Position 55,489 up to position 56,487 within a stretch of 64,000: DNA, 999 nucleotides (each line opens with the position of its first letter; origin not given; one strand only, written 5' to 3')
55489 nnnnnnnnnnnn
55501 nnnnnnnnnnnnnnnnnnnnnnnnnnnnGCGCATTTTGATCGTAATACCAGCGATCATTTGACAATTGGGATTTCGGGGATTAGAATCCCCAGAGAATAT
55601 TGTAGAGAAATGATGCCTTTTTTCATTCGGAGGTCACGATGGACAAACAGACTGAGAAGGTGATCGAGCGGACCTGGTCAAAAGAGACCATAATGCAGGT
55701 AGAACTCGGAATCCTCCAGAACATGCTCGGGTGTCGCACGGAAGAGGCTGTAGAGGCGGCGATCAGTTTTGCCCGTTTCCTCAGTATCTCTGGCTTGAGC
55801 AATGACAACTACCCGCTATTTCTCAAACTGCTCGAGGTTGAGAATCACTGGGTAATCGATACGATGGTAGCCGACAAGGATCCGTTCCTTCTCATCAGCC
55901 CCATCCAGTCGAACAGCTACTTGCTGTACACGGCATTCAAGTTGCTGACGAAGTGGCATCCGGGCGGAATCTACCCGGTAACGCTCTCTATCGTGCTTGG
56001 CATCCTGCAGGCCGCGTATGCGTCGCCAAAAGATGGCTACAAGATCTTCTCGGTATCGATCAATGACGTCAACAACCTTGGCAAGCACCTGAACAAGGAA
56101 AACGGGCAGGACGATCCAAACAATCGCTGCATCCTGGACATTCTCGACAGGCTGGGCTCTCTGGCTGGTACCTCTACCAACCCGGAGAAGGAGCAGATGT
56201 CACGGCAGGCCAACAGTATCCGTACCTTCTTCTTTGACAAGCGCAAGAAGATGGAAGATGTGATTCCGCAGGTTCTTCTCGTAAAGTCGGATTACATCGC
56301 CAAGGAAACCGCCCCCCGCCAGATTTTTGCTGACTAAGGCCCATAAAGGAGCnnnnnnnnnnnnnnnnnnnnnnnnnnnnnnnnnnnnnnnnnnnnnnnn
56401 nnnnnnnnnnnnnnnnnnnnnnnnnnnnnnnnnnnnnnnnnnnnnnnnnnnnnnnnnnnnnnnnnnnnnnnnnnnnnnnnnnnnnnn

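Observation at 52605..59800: Seven-gene same-strand locus combining four unknown-family paralogs, a PPP phosphatase, an atypical kinase and a pseudokinase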

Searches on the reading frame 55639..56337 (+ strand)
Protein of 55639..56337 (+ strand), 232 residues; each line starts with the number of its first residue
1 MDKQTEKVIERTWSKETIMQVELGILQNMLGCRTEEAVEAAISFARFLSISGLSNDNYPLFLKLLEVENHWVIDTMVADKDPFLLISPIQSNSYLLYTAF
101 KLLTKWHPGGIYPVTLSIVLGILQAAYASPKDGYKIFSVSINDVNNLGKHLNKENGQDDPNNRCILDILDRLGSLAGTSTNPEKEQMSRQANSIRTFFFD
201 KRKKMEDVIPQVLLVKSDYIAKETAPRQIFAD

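Call 5: search_protein_families(library=pfam, proteins=[window:55639-56337:+], max_evalue=1)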
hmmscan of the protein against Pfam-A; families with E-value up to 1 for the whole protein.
window:55639-56337:+ (232 aa): 1 family
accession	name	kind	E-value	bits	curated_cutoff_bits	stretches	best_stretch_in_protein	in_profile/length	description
PF01300.24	Sua5_yciO_yrdC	-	0.23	11.4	25.1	1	160-198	104-143/178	Telomere recombination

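Call 6: search_protein_families(library=ncbifam, proteins=[window:55639-56337:+], max_evalue=1)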
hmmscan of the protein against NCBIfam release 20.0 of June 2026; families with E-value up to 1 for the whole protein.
window:55639-56337:+ (232 aa): 0 families

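Call 7: search_protein_families(library=padloc, proteins=[window:55639-56337:+], max_evalue=1)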
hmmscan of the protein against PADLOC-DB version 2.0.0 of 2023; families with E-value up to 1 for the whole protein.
window:55639-56337:+ (232 aa): 0 families

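Call 11: find_homologous_proteins(query=window:55639-56337:+)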
Query window:55639-56337:+ (232 aa): 1324 proteins with E <= 0.001 among 1600 candidates; the best 120 are listed.
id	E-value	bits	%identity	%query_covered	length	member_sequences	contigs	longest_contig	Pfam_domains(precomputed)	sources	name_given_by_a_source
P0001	1.2e-149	514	100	100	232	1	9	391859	-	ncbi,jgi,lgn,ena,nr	ncbi:MAG TPA: hypothetical protein VMX33_04565 [bacterium]|jgi:hypothetical protein|nr:hypothetical 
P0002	3.2e-149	512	99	100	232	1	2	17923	-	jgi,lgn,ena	-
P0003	3.3e-149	512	100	100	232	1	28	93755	-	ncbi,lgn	-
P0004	1.6e-148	510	100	100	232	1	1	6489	-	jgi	-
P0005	3.4e-146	502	97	100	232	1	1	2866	-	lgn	-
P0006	9.4e-146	501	96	100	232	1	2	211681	-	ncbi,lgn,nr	ncbi:MAG: hypothetical protein NT080_09190 [Spirochaetes bacterium]|nr:hypothetical protein [Spiroch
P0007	2.5e-138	477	90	100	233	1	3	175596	-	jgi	jgi:hypothetical protein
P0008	4.2e-137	473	90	100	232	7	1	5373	-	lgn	-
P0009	1.4e-136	471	89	100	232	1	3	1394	-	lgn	-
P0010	1.7e-136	471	88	100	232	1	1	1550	-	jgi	jgi:hypothetical protein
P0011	1.2e-135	468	88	100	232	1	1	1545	-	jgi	jgi:hypothetical protein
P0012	1.6e-135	467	89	100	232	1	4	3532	-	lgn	-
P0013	3.0e-135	467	87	100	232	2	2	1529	-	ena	-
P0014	4.3e-135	466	88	100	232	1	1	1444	-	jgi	-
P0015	4.7e-135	466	88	100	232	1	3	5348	-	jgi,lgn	jgi:hypothetical protein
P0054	1.8e-117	408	76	100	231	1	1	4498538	-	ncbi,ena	-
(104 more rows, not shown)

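Call 13: find_encoding_contigs(protein=P0054, flank=10000, max_places=3)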
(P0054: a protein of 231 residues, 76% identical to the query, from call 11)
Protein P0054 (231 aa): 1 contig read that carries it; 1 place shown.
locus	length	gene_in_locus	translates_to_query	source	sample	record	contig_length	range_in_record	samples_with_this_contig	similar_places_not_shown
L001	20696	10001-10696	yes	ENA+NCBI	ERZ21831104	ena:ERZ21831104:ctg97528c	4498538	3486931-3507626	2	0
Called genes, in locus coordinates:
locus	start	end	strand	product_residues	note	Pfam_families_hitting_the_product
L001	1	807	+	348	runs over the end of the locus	PF04371:PAD_porph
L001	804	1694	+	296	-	PF00795:CN_hydrolase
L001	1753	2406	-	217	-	-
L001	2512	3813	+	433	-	PF00324:AA_permease, PF13520:AA_permease_2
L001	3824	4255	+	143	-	-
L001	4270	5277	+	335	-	PF01408:GFO_IDH_MocA, PF22725:GFO_IDH_MocA_C3, PF02894:GFO_IDH_MocA_C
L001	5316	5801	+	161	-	-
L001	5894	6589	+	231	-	PF14329:DUF4386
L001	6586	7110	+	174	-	PF08002:DUF1697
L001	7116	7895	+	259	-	PF04542:Sigma70_r2, PF08281:Sigma70_r4_2 (weak)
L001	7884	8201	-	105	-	-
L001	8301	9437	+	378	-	-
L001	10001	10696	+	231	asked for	-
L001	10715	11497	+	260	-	-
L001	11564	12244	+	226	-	-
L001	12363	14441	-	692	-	-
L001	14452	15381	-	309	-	-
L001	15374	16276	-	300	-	PF00149:Metallophos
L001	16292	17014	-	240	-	-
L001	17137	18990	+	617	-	-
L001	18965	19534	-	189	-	-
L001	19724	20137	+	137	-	-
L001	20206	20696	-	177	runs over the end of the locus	-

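Call 14: find_encoding_contigs(protein=P0001, flank=10000, max_places=3)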
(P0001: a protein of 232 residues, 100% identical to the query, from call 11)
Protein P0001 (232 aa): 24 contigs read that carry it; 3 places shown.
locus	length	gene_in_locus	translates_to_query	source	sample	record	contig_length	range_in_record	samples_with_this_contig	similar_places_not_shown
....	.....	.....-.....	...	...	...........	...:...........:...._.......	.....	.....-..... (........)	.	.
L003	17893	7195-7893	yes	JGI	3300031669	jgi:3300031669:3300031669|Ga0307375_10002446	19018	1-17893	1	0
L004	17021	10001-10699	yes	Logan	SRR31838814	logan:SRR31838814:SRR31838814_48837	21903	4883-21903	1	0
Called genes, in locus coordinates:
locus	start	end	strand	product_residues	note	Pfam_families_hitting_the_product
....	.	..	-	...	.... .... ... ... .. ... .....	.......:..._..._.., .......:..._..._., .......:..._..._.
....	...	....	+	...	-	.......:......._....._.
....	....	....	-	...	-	-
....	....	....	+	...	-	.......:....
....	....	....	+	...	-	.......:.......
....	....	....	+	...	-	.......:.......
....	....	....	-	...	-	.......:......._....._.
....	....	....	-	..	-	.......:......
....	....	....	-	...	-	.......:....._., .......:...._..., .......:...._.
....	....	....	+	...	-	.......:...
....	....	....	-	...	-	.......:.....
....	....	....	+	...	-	-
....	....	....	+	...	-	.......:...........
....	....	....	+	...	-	-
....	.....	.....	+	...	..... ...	-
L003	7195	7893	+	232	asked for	-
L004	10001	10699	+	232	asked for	-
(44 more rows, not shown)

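Call 19: find_related_loci(query=A2, collection=genome_contigs, flank=10000)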
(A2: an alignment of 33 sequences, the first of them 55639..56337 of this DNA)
Query A2 (232 aa) in genome_contigs; peptide patterns used: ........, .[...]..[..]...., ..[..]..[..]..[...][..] (x = any residue, [..] = any of these).
159 stretches matched a pattern; 131 encode a relative of the query (tblastn E <= 1e-3); the best 80 are kept; 75 distinct loci.
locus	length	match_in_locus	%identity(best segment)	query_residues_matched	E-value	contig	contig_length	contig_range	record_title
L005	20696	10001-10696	96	1-232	3e-154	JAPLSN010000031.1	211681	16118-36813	MAG: Spirochaetes bacterium isolate LacPavin_0920_SED2_MAG_63_13 LacPavin_0920_SED2_scaffold_1625241, whole genome shotg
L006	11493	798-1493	93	1-232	1e-150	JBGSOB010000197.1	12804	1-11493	MAG: Treponematales bacterium isolate JTS-AC27 k141_1604003, whole genome shotgun sequence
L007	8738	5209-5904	91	1-232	1e-146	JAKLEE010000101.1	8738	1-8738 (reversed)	MAG: Spirochaetes bacterium isolate RA.bin126 RA.bin126_101, whole genome shotgun sequence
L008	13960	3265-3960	91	1-232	3e-146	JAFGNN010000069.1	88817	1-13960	MAG: Spirochaetales bacterium isolate Zod_Metabat.547 k87_9439931, whole genome shotgun sequence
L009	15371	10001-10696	88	1-232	3e-144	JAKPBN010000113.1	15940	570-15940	MAG: Spirochaetota bacterium isolate USSF_metabat.37 k201_83145, whole genome shotgun sequence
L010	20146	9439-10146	89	1-232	7e-144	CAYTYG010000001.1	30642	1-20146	MAG TPA_asm: uncultured Treponema sp. isolate SRP192927_co6_748 genome assembly, contig: NODE_2700_length_30642_cov_3.67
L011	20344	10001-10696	88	1-232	2e-143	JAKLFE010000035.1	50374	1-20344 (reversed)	MAG: Spirochaetes bacterium isolate RA.bin15 RA.bin15_35, whole genome shotgun sequence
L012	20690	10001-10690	89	1-230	6e-143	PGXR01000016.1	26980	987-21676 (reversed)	MAG: Spirochaetae bacterium HGW-Spirochaetae-7 08E140C01_z5_2013_Ig3399_v2_scaffold_1894, whole genome shotgun sequence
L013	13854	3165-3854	88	1-230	1e-142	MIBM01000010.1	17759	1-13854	MAG: Spirochaetes bacterium RIFOXYC1_FULL_54_7 rifoxyc1_full_scaffold_1112, whole genome shotgun sequence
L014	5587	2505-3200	87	1-232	5e-143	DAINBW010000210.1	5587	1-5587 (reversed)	MAG TPA_asm: Spirochaetales bacterium isolate CTOTU26088 NODE_12504_length_5587_cov_4.950651, whole genome shotgun seque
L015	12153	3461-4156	87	1-232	2e-142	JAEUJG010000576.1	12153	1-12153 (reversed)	MAG: Spirochaetaceae bacterium isolate new MAG-63 k141_1512332, whole genome shotgun sequence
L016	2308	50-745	88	1-232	5e-151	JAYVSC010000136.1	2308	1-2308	MAG: Spirochaetales bacterium isolate GL73_UP_concoct_77 GL73_UP_concoct_77_135, whole genome shotgun sequence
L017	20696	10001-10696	88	1-232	1e-141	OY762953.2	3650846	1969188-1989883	MAG: Treponemataceae bacterium isolate a6accef0-0fd1-414a-935d-742eec6b5613 genome assembly, chromosome: 1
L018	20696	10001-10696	87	1-232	2e-141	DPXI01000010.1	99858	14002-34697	MAG TPA_asm: Treponema sp. isolate UBA12037 contig_677, whole genome shotgun sequence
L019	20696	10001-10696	88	1-232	2e-141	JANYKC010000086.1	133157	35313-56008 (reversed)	MAG: Spirochaetaceae bacterium isolate GL140_5_metabinner_127 GL140_5_k141_2774697, whole genome shotgun sequence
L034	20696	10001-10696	86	1-232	1e-139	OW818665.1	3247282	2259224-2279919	metagenome genome assembly, chromosome: 1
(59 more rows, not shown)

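Call 26: search_solved_structures(query=A2, max_evalue=10)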
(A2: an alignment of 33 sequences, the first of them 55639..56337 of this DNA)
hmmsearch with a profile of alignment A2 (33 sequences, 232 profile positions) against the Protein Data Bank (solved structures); distinct sequences matched with E-value up to 10: 0.

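Call 28: search_protein_representatives(alignment_id=A2)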
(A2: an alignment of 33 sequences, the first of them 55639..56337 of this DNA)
Query: 33 sequences, 232 profile positions. Proteins with E-value up to 0.001 (for the whole library): 214; up to 1e-10: 173; up to 1e-30: 71. The best 150 are listed.
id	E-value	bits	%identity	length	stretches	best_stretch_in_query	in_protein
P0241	3.1e-123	425.7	-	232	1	1-232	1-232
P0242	1.3e-83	296.1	-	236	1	2-232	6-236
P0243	2.1e-81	288.8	-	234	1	2-231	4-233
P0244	1.1e-80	286.5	-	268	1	10-228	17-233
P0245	3.0e-79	281.8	-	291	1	10-230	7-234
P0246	1.4e-77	276.3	-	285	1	11-229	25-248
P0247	2.3e-74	265.8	-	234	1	9-229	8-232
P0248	1.1e-72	260.3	-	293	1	15-231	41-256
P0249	2.4e-71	255.9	-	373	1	49-202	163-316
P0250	6.9e-70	251.2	-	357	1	12-230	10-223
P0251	8.8e-69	247.6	-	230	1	6-231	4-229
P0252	3.2e-68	245.7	-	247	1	19-231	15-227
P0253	1.2e-67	243.8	-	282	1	11-179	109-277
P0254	9.5e-67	240.9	-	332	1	10-228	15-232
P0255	5.0e-65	235.3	-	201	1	73-230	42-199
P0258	4.5e-60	219.1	-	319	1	13-226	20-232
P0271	4.1e-49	183.2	-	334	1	13-217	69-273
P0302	1.0e-35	139.4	-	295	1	8-227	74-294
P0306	7.4e-35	136.6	-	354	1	10-152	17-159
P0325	2.9e-27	111.7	-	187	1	24-214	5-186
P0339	4.6e-24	101.2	-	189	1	22-214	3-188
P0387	2.2e-15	72.8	-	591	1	23-130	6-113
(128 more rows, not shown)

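Call 29: predict_structure(alignment_id=A2)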
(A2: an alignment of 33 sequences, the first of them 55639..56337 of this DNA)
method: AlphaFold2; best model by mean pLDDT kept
length: 232 residues; sequences in the alignment: 33
mean_pLDDT: 76.3   pTM: 0.68
mean pLDDT of the five models: 76.3, 76.0, 74.5, 73.2, 53.9
residues with pLDDT >= 90: 48; 70-90: 118; 50-70: 42; < 50: 24
segments of 3 or more residues with pLDDT < 50: 204-223
pLDDT, mean of each block of 10 residues (from residue 1): 58 58 56 70 83 78 78 86 84 84 82 90 89 87 91 85 93 88 89 85 48 43 53 44
secondary structure, 60 per line:
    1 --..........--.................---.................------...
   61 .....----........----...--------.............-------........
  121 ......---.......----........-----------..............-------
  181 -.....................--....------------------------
elements in order: H3-12 H15-31 H35-51 H58-65 H70-77 H93-105 H113-126 H130-136 H141-148 H160-173 H182-202 H205-208

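Call 33: fold_search(model_id=the predicted structure, library=pdb)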
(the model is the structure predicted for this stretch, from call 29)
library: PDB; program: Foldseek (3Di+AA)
matches with E <= 10: 519; with E <= 0.001: 0
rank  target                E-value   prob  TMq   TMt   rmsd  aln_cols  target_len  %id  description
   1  7bdx_B                1.7e-01  0.63  0.25  0.26  13.8       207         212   16  Armadillo domain of HSF2BP in complex with BRCA2 peptide (released 2021-07-07)
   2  8fin_A                2.0e-01  0.77  0.27  0.33  12.1       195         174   16  Multi-state design of two-state switchable hinge proteins (released 2023-08-16)
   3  4db8_D                2.8e-01  0.51  0.23  0.22  16.0       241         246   11  Designed Armadillo-repeat Protein (released 2012-05-16)
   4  9fqr_Fj               2.8e-01  0.33  0.22  0.18  13.5       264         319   16  96-nm repeat of axonemal doublet microtubules from bovine sperm (released 2025-03-26)
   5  7ue2_A                3.1e-01  0.63  0.28  0.23  11.8       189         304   14  Crystal structure of designed helical repeat protein RPB_PLP3_R6 bound to PLPx6 peptide (released 2023-03-29)
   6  4pls_A                3.5e-01  0.72  0.35  0.31  11.3       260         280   14  Crystal Structures of Designed Armadillo Repeat Proteins: Implications of Construct Design and Crystallization Conditi (released 2014-12-10)
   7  5h7c_C                4.1e-01  0.80  0.27  0.18  13.2       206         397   11  Crystal structure of a repeat protein with two Protein A-DHR14 repeat modules (released 2017-06-28)
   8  8fiq_A                4.7e-01  0.57  0.28  0.35  12.7       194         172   13  Multi-state design of two-state switchable hinge proteins (released 2023-08-16)
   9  7ldg_A                4.7e-01  0.44  0.25  0.26  13.5       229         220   16  Crystal structure of the MEILB2-BRCA2 complex (released 2021-08-11)
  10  5mfc_C                4.7e-01  0.10  0.14  0.12  16.2       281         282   11  Designed armadillo repeat protein YIIIM5AII in complex with (KR)4-GFP (released 2017-07-19)
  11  4cek                  5.9e-01  0.44  0.28  0.28  12.4       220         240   11  Crystal structure of the second MIF4G domain of human nonsense mediated decay factor UPF2 (released 2013-12-11)
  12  6xns_F                6.2e-01  0.28  0.24  0.19  16.1       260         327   13  C3_crown-05 (released 2020-12-23)
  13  6xns_E                6.4e-01  0.35  0.27  0.20  14.7       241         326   13  C3_crown-05 (released 2020-12-23)
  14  6l3q_B                6.7e-01  0.69  0.29  0.44   7.1       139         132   16  Crystal structure of Chaetomium thermophilum Utp15 C terminal domain (released 2020-04-15)
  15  3woz_A                7.1e-01  0.38  0.30  0.31  10.4       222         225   10  Crystal structure of CLASP2 TOG domain (TOG3) (released 2015-05-27)
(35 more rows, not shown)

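Call 43: list_cluster_members(proteins=[P0242, P0243, P0244, P0245, P0246, P0250, P0254, P0325, P0339, P0387])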
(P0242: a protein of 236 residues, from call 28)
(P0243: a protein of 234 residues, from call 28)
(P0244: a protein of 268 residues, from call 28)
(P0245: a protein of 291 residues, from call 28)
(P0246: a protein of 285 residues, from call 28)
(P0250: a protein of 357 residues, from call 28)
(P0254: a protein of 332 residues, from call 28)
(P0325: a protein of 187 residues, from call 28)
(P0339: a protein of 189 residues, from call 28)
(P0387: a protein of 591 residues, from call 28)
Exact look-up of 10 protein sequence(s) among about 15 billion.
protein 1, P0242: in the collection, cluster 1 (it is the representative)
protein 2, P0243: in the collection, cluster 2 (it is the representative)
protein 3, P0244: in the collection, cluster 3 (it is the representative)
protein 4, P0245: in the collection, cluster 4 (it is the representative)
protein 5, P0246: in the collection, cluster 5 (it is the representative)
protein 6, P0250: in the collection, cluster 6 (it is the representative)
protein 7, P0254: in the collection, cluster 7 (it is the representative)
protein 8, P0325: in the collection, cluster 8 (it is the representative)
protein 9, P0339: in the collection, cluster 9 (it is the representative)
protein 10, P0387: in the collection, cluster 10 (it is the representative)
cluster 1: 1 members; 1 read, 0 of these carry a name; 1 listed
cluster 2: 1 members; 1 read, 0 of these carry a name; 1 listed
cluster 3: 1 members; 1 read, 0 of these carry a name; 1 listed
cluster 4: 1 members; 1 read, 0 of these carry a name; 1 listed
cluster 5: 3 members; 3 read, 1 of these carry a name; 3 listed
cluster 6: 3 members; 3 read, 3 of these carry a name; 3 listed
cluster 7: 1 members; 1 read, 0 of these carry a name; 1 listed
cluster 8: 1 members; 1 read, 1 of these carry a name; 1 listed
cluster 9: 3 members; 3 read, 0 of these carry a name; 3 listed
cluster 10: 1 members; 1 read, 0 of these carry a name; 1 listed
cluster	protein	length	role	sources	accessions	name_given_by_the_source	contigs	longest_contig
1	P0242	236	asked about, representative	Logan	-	-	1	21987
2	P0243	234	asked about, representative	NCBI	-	-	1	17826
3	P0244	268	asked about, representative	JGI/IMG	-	-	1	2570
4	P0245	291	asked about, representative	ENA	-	-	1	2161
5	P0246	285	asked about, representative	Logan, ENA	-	-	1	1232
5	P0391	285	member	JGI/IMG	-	hypothetical protein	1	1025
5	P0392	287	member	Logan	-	-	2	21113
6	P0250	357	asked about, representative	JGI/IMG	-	hypothetical protein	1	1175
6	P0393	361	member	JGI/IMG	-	hypothetical protein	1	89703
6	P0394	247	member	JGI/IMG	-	hypothetical protein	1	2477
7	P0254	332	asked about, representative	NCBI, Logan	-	-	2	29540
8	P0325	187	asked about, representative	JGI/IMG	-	hypothetical protein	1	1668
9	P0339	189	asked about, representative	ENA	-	-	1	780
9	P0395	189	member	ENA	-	-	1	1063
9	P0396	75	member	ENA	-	-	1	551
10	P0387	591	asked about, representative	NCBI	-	-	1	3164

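Call 44: find_related_loci(query=A2, collection=viral_contigs, flank=10000)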
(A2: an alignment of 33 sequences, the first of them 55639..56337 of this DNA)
Query A2 (232 aa) in viral_contigs; peptide patterns used: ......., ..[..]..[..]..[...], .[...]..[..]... (x = any residue, [..] = any of these).
36 stretches matched a pattern, but none encodes a relative of the query by tblastn (E <= 1e-3).

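Call 45: search_dna_similar(query=window:55639-56337:+, collection=plasmids, mode=protein, max_evalue=0.001)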
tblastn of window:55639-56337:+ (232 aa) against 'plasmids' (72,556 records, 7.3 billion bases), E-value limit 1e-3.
No match.

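Call 46: search_dna_similar(query=window:55639-56337:+, collection=phages, mode=protein, max_evalue=0.001)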
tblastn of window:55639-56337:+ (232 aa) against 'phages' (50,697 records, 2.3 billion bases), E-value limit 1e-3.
No match.

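Call 53: search_protein_families(library=pfam, proteins=[L001:17137-18990:+, L001:12363-14441:-, L001:8301-9437:+, L034:14319-15077:+, L001:18965-19534:-, L017:20160-20681:+], max_evalue=0.1)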
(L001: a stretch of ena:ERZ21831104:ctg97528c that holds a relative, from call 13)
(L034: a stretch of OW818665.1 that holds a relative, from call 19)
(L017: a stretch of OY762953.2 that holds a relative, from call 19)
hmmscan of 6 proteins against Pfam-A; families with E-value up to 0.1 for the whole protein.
L001:17137-18990:+ (617 aa): 0 families

L001:12363-14441:- (692 aa): 2 families
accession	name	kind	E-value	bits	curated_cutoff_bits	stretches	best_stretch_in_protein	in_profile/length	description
PF00069.31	Pkinase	-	0.012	15.5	31.7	1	69-244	56-241/263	Protein kinase domain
PF25773.1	TPR_ANAPC2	-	0.068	13.6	27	0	220-267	19-66/111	ANAPC2-like, TPR repeats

L001:8301-9437:+ (378 aa): 1 family
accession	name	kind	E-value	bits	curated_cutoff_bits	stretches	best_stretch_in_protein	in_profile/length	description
PF09925.14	DUF2157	-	0.061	13.5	32.4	1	22-76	2-56/146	Predicted membrane protein (DUF2157)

L034:14319-15077:+ (252 aa): 1 family
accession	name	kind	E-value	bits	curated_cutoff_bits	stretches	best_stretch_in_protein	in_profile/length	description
PF00990.26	GGDEF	-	9.5e-23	81.2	23.8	1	86-240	3-160/161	Diguanylate cyclase, GGDEF domain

L001:18965-19534:- (189 aa): 0 families

L017:20160-20681:+ (173 aa): 0 families
